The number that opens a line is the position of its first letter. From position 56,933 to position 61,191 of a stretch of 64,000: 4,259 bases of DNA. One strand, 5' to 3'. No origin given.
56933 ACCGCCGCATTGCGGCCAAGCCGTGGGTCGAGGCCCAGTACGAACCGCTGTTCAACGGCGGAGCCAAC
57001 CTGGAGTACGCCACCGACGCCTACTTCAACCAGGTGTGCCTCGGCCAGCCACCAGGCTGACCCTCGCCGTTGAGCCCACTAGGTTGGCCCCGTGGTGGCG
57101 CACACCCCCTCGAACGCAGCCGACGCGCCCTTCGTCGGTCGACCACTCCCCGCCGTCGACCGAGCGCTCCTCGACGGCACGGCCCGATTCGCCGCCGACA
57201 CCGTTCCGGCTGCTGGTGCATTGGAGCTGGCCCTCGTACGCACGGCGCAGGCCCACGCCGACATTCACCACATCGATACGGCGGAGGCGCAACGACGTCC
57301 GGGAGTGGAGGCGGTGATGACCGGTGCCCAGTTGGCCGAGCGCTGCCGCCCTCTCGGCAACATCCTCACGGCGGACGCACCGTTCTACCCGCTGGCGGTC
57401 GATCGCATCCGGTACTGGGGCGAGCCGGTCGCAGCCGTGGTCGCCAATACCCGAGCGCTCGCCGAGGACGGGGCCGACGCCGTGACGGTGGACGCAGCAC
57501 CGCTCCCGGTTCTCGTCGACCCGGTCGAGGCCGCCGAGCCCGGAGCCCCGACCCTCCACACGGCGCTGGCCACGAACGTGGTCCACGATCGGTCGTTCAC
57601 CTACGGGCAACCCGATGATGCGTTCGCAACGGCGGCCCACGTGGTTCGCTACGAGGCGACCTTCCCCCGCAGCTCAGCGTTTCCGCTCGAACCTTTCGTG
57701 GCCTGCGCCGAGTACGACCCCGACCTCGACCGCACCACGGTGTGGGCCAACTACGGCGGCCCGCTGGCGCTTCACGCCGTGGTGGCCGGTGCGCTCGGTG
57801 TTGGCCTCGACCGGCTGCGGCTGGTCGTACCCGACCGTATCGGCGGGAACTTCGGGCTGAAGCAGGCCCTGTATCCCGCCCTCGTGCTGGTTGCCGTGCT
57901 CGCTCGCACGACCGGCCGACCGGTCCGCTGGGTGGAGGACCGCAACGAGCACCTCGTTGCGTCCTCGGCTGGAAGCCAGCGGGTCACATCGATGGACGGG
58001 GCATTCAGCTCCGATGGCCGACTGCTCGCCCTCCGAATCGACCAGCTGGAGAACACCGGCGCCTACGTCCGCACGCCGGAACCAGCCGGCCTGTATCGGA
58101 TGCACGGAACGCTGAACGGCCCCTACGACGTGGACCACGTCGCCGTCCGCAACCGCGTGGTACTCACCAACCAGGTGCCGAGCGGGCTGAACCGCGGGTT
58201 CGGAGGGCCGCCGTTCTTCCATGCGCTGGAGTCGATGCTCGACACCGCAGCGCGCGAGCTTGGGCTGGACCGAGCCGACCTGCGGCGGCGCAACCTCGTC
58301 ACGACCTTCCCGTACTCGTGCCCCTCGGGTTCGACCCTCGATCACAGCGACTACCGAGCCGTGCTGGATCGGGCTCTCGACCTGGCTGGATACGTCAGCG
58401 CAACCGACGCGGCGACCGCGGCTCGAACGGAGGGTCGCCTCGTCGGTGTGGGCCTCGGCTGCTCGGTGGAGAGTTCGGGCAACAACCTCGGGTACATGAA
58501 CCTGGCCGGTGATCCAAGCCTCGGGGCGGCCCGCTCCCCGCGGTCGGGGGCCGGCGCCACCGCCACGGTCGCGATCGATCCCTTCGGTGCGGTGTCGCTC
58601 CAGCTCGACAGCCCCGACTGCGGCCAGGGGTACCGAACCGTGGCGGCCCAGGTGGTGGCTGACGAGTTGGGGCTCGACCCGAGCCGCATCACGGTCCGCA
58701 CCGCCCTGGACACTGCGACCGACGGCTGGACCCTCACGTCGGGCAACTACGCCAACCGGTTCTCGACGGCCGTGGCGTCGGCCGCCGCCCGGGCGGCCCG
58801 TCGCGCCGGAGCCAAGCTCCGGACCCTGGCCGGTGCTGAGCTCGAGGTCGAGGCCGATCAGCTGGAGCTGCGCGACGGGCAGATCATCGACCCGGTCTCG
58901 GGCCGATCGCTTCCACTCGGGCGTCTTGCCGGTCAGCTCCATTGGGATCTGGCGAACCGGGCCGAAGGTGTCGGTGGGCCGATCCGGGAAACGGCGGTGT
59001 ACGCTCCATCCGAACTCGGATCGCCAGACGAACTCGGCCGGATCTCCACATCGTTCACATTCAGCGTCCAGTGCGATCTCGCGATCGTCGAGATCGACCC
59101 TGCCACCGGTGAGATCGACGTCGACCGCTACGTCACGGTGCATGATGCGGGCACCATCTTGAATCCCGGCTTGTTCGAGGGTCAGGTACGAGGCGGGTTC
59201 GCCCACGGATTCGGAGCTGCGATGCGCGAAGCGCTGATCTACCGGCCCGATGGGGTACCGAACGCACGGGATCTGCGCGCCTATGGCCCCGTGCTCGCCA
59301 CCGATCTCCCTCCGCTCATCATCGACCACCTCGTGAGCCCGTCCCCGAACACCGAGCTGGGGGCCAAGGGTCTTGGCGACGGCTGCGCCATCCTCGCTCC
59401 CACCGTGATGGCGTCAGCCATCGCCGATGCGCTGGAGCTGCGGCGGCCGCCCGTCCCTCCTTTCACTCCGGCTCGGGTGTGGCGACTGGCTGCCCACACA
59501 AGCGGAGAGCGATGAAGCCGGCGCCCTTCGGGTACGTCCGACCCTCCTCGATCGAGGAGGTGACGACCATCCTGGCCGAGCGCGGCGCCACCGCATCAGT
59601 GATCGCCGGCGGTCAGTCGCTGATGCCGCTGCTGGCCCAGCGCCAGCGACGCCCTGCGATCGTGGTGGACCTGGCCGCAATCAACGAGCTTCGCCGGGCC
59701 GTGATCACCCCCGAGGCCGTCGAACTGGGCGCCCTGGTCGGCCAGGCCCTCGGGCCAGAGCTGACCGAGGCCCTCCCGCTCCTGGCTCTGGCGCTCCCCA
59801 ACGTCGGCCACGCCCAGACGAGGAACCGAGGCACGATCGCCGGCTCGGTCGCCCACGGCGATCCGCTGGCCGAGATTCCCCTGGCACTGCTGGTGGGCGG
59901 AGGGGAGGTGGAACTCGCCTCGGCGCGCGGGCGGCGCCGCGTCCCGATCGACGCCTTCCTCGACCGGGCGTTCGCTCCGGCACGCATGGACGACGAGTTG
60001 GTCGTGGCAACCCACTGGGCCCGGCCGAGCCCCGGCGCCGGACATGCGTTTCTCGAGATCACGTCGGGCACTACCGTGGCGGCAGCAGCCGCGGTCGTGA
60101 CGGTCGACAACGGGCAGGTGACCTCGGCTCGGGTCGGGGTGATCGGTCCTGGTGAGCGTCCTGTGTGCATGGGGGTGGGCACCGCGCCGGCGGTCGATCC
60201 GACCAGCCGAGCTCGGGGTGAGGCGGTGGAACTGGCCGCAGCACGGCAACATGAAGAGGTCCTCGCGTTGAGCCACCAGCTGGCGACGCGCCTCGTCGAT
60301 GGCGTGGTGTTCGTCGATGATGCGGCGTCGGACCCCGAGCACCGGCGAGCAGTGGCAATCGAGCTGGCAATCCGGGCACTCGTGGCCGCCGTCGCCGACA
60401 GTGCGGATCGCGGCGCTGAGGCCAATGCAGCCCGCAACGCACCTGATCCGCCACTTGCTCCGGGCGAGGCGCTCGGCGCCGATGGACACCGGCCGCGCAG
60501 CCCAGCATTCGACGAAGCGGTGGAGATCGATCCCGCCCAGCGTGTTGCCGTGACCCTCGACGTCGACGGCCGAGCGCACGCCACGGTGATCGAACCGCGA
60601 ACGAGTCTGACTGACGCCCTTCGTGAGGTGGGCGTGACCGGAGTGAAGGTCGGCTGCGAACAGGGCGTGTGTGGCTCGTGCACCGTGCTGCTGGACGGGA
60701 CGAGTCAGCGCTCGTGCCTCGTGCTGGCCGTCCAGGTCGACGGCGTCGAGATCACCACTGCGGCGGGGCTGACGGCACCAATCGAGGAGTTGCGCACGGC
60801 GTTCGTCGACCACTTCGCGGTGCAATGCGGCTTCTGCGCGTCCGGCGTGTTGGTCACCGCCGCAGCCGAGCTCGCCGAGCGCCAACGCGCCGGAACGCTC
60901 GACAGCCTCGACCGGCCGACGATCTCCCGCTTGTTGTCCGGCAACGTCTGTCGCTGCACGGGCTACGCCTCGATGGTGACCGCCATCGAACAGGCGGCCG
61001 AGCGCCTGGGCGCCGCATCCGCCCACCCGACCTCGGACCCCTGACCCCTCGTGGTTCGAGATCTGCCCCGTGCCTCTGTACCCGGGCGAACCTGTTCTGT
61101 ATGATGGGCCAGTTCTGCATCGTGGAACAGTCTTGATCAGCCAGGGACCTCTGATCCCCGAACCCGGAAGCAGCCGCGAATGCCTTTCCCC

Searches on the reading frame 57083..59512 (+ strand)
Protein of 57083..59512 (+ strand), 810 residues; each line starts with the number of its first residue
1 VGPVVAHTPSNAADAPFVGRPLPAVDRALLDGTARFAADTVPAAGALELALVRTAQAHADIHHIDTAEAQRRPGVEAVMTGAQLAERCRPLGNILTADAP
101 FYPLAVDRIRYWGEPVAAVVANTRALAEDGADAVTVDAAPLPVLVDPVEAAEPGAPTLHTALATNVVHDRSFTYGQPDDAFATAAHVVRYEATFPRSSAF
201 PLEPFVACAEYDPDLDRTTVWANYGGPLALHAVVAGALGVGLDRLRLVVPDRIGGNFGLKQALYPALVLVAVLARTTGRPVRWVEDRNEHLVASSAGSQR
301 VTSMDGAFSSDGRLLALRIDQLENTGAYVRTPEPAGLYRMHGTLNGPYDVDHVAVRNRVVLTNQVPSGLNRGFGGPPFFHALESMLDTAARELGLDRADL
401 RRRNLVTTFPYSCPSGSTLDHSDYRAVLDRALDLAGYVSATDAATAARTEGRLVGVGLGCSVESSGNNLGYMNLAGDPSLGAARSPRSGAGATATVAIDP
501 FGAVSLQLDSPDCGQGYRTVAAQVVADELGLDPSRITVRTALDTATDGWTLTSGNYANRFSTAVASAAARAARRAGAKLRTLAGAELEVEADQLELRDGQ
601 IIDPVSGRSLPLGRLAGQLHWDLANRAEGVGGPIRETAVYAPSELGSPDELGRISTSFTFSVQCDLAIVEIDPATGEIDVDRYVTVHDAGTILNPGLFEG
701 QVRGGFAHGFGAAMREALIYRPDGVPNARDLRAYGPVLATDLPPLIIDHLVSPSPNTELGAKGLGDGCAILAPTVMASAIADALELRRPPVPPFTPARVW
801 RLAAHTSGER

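Call 50: search_protein_families(library=pfam, proteins=[window:57083-59512:+], max_evalue=0.00001)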
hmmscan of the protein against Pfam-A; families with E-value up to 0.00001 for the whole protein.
window:57083-59512:+ (810 aa): 3 families
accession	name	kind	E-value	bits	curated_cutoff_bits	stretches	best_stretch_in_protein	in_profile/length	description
PF02738.23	MoCoBD_1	-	4.5e-66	222.9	27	1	159-405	2-244/244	Molybdopterin cofactor-binding domain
PF20256.3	MoCoBD_2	-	1.2e-58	199.3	27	1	431-743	2-283/283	Molybdopterin cofactor-binding domain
PF01315.27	Ald_Xan_dh_C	-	1.4e-19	70.8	31.3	1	32-139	2-107/110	Aldehyde oxidase and xanthine dehydrogenase, a/b hammerhead domain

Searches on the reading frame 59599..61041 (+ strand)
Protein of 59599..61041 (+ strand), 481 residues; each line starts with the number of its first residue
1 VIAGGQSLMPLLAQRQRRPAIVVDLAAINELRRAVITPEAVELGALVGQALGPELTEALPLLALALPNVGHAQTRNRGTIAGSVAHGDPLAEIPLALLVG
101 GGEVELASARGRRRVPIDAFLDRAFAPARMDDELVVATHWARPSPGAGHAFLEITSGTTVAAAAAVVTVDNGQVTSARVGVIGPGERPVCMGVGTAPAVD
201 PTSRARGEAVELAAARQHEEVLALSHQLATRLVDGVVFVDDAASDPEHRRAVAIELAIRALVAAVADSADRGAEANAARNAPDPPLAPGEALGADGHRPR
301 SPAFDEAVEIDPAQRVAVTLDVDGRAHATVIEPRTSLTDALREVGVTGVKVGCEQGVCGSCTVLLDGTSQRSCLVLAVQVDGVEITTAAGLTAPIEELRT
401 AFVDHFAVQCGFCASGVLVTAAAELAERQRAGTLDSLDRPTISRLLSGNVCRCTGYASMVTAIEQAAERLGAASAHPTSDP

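Call 73: search_protein_families(library=pfam, proteins=[window:59599-61041:+], max_evalue=0.00001)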
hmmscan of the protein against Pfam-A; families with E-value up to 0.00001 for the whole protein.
window:59599-61041:+ (481 aa): 3 families
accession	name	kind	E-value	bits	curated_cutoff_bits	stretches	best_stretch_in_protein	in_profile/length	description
PF00941.27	FAD_binding_5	-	6.2e-29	101.4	27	1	2-137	27-164/170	FAD binding domain in molybdopterin dehydrogenase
PF01799.25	Fer2_2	-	2.2e-18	66.6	30.3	1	387-464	1-75/75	[2Fe-2S] binding domain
PF00111.32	Fer2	-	9.2e-08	32.4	21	1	322-370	3-53/77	2Fe-2S iron-sulfur cluster binding domain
